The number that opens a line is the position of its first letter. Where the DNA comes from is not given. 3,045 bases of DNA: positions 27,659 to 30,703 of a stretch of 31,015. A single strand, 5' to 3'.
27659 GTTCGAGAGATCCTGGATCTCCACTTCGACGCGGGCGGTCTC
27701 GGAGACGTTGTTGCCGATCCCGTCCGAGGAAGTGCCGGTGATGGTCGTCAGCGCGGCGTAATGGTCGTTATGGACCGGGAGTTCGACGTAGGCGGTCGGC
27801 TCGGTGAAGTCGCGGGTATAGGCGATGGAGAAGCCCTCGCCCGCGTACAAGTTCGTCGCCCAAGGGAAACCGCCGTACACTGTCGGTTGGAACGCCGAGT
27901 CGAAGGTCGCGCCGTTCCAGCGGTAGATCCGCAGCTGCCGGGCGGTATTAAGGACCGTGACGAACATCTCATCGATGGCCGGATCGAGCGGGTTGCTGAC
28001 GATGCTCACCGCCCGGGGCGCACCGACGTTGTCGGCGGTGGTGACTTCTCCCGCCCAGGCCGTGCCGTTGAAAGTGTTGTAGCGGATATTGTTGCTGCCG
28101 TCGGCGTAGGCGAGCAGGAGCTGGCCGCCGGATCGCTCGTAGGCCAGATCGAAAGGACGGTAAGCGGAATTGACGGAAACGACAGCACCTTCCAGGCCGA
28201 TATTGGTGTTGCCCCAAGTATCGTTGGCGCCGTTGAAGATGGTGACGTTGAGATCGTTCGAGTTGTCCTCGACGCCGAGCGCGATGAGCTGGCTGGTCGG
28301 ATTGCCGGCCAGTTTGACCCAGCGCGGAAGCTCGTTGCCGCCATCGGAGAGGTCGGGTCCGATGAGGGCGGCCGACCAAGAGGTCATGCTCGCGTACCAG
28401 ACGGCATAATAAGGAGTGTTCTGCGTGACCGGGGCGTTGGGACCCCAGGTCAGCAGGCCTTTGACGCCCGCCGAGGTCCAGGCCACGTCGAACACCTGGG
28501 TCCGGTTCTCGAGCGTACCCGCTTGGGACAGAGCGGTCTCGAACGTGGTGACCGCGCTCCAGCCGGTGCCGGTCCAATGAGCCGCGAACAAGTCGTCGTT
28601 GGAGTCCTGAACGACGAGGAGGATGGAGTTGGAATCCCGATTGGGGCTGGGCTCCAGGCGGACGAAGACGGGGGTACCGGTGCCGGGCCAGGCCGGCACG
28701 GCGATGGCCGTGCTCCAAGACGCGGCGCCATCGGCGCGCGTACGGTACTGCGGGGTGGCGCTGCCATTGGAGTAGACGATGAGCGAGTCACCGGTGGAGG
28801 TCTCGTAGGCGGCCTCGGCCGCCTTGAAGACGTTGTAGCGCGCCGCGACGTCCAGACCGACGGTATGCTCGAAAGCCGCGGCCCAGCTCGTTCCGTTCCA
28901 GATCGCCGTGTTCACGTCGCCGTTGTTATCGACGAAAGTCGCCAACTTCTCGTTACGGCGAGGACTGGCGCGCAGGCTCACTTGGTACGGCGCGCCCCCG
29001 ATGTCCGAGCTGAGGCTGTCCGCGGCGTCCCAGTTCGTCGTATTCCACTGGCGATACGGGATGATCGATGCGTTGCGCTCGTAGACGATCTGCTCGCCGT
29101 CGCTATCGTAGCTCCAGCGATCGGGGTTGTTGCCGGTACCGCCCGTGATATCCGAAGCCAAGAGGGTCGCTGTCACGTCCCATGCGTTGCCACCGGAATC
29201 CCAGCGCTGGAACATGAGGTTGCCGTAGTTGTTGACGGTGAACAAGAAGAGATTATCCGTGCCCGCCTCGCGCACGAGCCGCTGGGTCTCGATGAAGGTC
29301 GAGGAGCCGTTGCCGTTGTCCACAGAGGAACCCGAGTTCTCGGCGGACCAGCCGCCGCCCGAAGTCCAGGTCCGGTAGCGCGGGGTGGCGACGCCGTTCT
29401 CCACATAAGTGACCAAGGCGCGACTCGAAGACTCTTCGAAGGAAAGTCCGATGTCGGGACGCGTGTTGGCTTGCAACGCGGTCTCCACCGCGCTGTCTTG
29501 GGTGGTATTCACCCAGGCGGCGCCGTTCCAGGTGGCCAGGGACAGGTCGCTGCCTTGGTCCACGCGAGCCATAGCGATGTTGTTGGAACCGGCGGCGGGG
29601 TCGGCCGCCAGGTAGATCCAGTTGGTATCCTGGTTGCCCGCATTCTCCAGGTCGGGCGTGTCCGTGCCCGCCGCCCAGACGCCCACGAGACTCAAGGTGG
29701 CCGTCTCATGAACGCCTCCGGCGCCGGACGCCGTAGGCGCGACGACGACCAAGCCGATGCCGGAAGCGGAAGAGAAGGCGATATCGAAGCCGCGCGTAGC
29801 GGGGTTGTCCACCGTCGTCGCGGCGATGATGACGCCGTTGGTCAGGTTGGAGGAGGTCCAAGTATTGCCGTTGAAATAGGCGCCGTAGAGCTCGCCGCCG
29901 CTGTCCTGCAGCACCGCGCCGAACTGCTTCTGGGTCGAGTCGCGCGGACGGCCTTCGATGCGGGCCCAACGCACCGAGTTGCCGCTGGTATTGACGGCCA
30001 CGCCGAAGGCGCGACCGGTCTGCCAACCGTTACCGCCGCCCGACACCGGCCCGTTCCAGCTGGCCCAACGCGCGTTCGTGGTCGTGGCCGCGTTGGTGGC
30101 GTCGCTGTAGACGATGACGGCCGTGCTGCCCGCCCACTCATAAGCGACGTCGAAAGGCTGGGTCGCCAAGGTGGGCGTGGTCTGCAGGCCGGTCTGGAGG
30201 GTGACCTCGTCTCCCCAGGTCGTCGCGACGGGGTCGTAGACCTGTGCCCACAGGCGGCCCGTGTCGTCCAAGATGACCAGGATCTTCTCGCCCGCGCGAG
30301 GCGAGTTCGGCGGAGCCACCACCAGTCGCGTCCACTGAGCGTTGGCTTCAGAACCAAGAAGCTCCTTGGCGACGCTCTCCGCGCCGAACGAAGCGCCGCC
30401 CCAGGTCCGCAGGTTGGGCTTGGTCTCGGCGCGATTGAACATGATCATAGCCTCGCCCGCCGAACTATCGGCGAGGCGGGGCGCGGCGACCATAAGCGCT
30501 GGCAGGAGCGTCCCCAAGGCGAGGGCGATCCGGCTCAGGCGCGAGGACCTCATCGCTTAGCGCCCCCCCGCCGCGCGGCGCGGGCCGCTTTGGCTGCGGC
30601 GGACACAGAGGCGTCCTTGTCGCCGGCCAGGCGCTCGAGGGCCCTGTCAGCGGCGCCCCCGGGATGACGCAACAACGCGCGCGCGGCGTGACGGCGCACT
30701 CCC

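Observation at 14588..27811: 11-domain super-repeat (about 4.3 kb, about 1,430 aa) in the Ig stalk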

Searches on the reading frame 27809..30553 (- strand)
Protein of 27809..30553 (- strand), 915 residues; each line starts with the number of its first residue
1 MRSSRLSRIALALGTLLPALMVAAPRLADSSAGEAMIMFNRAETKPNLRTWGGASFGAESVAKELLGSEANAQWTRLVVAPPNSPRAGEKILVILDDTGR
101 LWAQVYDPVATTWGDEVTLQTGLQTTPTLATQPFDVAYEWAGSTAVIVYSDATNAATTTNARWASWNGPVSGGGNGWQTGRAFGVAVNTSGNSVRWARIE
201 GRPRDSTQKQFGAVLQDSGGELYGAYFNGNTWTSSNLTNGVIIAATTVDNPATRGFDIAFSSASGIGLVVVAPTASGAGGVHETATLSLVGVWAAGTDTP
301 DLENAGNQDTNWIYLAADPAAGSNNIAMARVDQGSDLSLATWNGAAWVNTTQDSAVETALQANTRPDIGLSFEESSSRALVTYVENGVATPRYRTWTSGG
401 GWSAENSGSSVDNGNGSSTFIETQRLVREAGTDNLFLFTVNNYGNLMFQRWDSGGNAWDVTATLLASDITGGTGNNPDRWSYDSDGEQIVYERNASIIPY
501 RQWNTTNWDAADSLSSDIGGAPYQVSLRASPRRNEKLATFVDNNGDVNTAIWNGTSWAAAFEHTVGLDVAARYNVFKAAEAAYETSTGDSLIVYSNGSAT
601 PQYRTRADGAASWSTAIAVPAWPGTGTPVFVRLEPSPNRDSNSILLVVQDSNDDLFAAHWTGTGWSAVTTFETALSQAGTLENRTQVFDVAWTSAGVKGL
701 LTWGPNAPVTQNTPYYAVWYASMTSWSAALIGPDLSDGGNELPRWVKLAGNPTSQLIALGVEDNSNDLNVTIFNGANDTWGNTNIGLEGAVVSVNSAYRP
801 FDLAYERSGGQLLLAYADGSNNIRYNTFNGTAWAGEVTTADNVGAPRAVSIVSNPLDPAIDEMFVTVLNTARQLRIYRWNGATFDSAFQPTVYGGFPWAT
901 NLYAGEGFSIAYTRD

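Call 20: find_related_loci(query=window:27809-30553:-, collection=genome_contigs, flank=1000)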
Query window:27809-30553:- (915 aa) in genome_contigs; peptide patterns used: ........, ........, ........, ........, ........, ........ (x = any residue, [..] = any of these).
21 stretches matched a pattern, but none encodes a relative of the query by tblastn (E <= 1e-3).

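Call 34: search_protein_families(library=ncbifam, proteins=[window:27809-30553:-], max_evalue=0.01)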
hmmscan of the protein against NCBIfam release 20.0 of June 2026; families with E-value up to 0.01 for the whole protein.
window:27809-30553:- (915 aa): 0 families
